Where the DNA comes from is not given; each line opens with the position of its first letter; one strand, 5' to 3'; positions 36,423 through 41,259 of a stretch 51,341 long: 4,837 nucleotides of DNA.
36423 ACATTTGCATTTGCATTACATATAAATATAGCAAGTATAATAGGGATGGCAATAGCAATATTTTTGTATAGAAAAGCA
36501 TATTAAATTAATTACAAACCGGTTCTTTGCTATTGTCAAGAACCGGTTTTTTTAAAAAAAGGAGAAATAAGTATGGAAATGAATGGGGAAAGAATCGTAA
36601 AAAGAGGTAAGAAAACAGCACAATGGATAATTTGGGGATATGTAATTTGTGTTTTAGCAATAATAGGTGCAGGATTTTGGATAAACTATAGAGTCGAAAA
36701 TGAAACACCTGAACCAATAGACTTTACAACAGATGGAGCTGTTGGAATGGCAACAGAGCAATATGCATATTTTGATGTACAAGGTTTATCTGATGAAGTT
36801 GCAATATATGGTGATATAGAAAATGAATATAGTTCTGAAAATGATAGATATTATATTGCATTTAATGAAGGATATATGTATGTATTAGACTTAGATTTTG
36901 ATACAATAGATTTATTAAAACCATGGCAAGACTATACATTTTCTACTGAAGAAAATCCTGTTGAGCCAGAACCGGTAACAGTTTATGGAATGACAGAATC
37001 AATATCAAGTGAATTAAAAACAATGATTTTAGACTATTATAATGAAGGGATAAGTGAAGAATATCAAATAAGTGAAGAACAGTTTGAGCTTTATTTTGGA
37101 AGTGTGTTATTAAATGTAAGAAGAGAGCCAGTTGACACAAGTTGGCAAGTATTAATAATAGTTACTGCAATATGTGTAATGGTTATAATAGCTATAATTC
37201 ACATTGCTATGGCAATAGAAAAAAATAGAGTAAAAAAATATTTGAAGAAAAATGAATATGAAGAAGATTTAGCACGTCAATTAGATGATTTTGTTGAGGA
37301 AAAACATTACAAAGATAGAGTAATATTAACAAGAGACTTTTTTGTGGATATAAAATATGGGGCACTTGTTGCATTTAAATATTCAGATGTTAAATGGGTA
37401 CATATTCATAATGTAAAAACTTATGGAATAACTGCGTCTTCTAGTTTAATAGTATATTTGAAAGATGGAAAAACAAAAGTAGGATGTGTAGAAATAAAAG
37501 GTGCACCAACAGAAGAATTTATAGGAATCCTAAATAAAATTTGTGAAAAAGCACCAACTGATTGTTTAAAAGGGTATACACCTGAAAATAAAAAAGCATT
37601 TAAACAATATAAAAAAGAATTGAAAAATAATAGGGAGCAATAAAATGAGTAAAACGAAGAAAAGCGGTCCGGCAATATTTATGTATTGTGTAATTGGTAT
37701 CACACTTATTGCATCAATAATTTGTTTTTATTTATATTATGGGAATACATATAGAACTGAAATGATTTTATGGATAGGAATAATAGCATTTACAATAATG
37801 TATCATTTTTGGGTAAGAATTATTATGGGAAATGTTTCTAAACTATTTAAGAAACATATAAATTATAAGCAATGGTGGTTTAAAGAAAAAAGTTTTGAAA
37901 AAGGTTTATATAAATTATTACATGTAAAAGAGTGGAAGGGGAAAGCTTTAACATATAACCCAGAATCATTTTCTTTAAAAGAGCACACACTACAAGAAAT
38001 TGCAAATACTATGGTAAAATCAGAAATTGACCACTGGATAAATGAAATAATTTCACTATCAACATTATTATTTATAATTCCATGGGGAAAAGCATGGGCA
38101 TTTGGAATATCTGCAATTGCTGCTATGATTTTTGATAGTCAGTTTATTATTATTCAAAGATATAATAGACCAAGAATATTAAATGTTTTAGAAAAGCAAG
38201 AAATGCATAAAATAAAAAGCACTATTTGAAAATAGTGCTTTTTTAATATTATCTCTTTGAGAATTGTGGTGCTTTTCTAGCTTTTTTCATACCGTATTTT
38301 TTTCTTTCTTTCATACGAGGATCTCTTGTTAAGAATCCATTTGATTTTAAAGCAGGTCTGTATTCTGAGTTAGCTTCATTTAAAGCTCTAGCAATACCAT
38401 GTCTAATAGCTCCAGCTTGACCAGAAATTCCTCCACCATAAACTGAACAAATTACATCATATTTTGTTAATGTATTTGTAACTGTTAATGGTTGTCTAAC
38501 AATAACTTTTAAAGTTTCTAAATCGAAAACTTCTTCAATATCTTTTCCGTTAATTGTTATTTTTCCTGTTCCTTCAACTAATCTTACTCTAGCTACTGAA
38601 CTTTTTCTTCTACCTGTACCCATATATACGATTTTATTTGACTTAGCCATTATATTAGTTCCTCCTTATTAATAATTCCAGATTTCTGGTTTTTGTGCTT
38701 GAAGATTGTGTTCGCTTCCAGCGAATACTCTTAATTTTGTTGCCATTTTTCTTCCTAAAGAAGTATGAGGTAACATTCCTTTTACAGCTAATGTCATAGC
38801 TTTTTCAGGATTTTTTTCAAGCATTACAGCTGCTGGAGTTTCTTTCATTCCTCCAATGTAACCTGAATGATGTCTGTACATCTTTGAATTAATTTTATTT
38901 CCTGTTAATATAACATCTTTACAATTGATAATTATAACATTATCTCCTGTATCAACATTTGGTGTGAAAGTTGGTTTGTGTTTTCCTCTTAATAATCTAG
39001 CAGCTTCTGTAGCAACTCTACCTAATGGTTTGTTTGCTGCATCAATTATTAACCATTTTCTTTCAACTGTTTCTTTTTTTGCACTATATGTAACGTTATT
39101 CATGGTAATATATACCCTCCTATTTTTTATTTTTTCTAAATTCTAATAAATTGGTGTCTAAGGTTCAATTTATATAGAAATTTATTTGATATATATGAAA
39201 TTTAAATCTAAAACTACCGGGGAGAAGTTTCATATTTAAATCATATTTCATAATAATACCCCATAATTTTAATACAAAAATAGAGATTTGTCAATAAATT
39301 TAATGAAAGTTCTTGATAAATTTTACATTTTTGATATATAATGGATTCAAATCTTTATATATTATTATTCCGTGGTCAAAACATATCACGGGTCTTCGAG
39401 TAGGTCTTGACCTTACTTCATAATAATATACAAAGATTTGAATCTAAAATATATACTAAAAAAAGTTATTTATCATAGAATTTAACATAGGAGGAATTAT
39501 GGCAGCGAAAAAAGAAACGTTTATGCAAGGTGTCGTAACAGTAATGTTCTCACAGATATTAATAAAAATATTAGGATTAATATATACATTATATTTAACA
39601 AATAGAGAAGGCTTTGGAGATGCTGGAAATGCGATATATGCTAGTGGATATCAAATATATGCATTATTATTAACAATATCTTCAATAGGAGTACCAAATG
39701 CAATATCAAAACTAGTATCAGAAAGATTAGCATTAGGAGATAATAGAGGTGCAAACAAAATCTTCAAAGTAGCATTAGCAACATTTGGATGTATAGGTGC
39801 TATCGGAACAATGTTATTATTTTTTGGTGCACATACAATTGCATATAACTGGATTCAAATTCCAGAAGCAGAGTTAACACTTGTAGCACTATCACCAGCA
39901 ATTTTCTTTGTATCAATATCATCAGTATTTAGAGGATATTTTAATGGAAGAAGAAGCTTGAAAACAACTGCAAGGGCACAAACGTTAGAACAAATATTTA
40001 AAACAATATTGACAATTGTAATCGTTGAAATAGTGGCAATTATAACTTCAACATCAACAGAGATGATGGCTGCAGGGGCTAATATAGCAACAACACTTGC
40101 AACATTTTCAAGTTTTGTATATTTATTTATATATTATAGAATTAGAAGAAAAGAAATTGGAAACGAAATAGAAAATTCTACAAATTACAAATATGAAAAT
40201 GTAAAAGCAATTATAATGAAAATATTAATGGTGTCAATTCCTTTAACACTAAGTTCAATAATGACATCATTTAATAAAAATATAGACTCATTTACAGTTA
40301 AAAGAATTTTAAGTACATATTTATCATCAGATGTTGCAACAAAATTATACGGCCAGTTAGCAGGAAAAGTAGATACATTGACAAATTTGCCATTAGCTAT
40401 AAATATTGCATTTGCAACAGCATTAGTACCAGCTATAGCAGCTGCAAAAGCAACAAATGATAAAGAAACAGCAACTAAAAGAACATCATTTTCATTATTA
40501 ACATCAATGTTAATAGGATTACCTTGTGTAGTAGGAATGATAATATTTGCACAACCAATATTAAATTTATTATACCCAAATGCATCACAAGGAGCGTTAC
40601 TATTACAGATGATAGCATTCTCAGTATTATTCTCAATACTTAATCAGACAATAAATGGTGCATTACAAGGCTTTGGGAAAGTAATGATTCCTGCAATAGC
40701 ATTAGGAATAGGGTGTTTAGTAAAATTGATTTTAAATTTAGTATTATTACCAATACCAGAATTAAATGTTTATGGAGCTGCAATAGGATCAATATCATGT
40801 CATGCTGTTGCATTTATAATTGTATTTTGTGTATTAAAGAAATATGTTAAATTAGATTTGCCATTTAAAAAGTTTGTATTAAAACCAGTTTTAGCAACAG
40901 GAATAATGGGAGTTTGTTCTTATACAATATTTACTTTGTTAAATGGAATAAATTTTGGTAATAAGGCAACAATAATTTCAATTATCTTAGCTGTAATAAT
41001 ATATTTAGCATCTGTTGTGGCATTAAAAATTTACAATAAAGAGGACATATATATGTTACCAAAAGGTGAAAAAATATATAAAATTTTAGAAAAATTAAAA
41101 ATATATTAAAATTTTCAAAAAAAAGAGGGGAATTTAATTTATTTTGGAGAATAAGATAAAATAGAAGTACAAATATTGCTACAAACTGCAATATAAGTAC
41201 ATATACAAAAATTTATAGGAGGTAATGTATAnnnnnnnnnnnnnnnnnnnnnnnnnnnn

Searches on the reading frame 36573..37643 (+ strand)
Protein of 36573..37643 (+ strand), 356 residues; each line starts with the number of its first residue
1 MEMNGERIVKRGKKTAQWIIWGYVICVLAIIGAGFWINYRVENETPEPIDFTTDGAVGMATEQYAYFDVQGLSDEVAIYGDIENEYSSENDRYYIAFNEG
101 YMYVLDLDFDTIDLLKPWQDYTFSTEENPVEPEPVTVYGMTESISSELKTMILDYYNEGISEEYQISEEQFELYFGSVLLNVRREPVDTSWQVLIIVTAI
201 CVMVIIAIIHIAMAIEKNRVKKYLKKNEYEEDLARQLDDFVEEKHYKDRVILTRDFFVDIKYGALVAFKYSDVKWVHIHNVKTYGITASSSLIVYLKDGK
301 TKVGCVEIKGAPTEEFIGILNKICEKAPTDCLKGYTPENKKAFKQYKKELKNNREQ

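Call 44: search_protein_families(library=pfam, proteins=[window:36573-37643:+], max_evalue=0.001)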
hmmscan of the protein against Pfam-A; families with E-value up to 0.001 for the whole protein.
window:36573-37643:+ (356 aa): 2 families
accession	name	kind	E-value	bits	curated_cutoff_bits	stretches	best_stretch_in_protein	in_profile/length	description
PF20456.3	DUF6709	-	1.4e-14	54.3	27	1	13-343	10-339/339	Family of unknown function (DUF6709)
PF12698.13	ABC2_membrane_3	-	0.00046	19.8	31.6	1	19-223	4-195/347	ABC-2 family transporter protein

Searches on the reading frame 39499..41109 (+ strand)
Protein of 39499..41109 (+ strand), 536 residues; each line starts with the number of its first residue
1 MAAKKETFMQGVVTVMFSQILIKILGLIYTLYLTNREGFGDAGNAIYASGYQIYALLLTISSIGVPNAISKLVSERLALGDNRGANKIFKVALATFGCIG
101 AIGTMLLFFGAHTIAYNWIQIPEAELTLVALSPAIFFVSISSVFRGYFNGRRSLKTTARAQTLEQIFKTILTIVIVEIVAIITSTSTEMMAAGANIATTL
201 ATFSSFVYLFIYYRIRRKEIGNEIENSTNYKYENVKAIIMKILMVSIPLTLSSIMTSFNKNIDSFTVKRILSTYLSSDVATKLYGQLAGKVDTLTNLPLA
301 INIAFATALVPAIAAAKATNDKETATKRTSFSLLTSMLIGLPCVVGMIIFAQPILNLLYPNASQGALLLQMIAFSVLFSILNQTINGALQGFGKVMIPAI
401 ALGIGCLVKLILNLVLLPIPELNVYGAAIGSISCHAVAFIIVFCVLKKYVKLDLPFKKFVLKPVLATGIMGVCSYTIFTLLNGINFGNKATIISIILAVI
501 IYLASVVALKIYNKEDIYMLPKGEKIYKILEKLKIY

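Call 7: search_protein_families(library=pfam, proteins=[window:39499-41109:+])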
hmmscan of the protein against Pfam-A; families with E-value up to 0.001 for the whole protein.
window:39499-41109:+ (536 aa): 4 families
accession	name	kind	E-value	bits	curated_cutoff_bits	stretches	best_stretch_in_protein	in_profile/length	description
PF01943.22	Polysacc_synt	-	3.2e-20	73.1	28.2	1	9-314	2-271/274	Polysaccharide biosynthesis protein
PF01554.23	MatE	-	3.9e-14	53.1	24.9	2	293-414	36-160/161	MatE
PF03023.19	MurJ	-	1.4e-11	44.1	27.4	1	131-479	104-434/451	Lipid II flippase MurJ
PF13440.11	Polysacc_synt_3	-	6.4e-06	26.1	23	1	97-360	55-285/293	Polysaccharide biosynthesis protein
